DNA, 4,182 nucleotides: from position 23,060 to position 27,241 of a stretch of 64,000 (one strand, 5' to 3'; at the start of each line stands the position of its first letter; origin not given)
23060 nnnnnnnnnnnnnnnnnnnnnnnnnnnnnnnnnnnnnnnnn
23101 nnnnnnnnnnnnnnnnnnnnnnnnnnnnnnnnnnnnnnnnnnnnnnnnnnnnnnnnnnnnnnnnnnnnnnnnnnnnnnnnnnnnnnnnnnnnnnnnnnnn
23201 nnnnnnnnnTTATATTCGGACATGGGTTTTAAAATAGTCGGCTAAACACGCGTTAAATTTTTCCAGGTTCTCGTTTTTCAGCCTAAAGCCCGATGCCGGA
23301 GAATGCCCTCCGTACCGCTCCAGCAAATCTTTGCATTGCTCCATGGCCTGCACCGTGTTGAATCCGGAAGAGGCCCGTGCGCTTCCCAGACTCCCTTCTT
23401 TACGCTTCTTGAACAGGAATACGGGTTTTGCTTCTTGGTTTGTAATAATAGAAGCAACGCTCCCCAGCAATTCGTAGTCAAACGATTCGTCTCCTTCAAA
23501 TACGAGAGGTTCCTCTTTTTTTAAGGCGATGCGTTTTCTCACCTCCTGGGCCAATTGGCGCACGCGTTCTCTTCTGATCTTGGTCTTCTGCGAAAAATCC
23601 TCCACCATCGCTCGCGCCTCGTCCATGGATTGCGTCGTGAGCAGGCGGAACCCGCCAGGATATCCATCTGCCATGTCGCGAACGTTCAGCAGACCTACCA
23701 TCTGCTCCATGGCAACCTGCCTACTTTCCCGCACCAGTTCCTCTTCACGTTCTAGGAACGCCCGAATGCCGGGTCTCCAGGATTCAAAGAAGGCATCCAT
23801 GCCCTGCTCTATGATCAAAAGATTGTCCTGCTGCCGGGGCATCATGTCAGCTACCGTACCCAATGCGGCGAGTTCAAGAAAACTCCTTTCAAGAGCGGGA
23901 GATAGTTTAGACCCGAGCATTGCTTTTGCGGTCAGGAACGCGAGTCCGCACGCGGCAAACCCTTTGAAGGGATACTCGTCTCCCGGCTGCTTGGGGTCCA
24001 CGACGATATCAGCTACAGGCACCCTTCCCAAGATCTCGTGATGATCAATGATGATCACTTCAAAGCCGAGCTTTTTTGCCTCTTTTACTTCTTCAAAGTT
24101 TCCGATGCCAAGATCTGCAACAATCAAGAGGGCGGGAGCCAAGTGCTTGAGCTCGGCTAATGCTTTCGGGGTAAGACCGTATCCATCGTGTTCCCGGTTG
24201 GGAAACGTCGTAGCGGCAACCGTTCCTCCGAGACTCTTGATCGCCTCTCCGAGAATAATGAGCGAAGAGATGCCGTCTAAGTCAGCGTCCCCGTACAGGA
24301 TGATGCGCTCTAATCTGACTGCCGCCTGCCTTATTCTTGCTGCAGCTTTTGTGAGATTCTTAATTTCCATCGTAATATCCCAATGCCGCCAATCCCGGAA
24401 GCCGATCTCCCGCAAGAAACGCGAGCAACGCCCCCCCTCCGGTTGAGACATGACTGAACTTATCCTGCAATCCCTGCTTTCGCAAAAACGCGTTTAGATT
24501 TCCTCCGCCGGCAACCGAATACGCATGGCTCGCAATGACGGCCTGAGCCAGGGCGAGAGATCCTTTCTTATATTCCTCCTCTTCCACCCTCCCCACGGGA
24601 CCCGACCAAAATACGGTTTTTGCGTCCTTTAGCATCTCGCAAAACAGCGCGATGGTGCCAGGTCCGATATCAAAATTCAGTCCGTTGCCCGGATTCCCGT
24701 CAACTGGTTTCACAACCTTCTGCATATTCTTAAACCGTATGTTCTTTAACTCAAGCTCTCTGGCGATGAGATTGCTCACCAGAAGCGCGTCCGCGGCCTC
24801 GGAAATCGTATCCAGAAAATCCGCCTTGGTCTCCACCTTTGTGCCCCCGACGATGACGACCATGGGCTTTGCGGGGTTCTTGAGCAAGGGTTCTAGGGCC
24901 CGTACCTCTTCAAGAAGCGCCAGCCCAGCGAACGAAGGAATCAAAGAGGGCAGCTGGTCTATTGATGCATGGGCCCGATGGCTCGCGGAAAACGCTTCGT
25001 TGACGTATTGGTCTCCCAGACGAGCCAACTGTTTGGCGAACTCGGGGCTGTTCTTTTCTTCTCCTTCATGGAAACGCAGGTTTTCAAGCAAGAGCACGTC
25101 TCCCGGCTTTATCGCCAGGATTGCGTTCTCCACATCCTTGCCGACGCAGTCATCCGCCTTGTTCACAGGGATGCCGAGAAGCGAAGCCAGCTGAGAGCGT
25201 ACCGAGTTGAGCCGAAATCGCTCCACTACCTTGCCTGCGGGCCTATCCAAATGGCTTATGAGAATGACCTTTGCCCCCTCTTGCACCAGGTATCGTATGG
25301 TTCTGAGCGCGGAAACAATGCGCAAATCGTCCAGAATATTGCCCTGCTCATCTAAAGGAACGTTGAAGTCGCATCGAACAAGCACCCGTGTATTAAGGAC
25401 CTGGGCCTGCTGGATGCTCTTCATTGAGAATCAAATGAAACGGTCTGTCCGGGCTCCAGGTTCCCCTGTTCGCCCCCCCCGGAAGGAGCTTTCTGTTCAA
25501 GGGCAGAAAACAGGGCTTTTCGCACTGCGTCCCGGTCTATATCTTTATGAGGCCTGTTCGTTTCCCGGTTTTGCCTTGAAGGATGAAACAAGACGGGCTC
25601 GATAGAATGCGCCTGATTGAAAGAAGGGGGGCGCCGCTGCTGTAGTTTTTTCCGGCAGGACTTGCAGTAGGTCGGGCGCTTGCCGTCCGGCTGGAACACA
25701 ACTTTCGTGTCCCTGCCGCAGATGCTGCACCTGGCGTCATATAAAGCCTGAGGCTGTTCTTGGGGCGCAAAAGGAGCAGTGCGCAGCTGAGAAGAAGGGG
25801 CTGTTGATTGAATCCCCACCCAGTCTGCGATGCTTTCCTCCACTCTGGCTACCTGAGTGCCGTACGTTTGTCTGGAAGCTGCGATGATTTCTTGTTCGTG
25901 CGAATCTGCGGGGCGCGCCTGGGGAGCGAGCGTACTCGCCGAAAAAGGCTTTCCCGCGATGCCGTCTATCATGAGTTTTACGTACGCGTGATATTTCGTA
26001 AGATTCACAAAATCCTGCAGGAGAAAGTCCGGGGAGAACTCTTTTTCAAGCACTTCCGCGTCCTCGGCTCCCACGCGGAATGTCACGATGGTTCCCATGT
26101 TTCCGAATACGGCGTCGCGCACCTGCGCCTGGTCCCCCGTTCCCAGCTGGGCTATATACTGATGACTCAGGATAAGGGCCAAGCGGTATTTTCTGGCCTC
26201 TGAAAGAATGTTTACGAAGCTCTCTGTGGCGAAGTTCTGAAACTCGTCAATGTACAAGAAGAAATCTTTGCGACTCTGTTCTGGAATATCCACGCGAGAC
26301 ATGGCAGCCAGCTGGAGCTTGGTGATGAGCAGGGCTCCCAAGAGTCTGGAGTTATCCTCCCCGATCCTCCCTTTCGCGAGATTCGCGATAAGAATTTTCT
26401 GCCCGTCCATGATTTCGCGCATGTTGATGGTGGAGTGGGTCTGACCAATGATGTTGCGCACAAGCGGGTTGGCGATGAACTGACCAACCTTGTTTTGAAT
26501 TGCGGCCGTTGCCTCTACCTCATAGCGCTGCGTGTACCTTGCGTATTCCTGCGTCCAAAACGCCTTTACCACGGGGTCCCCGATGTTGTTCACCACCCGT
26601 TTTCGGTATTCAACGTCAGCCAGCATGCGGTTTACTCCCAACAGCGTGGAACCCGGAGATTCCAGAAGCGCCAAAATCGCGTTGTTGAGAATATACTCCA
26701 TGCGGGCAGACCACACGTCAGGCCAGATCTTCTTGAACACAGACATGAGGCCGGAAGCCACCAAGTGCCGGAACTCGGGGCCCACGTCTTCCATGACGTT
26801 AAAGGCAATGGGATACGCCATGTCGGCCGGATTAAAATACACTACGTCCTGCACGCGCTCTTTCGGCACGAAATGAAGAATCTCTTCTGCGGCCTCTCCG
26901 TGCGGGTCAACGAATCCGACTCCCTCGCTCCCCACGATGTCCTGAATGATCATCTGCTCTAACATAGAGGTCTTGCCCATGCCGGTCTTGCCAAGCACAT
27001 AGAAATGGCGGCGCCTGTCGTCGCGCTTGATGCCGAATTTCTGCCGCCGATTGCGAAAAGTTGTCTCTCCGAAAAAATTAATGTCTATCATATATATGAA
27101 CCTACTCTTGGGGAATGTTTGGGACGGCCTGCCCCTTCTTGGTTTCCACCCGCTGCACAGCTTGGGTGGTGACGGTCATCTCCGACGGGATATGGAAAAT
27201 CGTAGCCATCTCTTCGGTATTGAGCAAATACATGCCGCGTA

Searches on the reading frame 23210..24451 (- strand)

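Call 51: search_protein_families(library=pfam, proteins=[window:23210-24451:-], max_evalue=0.00001)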
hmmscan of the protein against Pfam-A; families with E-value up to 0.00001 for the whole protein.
window:23210-24451:- (413 aa): 2 families
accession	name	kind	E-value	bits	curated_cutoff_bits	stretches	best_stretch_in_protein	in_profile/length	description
PF01368.27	DHH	-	6e-18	65.8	28.1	1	49-199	1-125/125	DHH family, N-terminal domain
PF02272.25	DHHA1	-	8.7e-09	36.2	25.9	1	321-408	10-101/102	DHHA1 domain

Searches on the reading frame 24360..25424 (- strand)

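Call 80: search_protein_families(library=pfam, proteins=[window:24360-25424:-], max_evalue=0.001)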
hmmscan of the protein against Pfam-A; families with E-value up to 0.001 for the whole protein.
window:24360-25424:- (354 aa): 1 family
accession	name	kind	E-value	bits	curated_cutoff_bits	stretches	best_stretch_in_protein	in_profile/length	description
PF00162.24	PGK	-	1.3e-108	363.8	27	2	4-221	1-217/379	Phosphoglycerate kinase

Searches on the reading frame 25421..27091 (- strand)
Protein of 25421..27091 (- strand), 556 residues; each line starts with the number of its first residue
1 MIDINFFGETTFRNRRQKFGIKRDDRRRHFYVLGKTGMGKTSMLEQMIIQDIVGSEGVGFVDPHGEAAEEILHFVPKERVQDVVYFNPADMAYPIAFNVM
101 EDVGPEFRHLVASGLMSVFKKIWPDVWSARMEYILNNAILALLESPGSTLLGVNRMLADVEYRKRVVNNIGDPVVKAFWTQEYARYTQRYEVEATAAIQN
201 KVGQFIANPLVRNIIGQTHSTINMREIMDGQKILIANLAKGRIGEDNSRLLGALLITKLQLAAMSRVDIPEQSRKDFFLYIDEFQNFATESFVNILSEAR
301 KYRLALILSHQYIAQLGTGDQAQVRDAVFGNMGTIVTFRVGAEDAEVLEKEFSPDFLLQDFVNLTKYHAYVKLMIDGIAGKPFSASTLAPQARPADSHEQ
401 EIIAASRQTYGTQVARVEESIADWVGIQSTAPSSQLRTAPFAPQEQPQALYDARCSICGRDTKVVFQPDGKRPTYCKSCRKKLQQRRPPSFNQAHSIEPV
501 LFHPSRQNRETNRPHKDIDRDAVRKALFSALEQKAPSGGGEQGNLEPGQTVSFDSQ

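Call 51: search_protein_families(library=pfam, proteins=[window:25421-27091:-], max_evalue=0.00001)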
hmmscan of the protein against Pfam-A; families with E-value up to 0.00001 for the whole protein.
window:25421-27091:- (556 aa): 2 families
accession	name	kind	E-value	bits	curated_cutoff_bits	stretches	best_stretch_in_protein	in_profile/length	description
PF10412.15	TrwB_AAD_bind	-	2.4e-10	40.3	20.5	1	23-342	11-312/387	Type IV secretion-system coupling protein DNA-binding domain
PF23477.1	zf_Tbcl_2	-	6e-10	39.1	27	1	450-481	3-34/37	Probable treble clef zinc finger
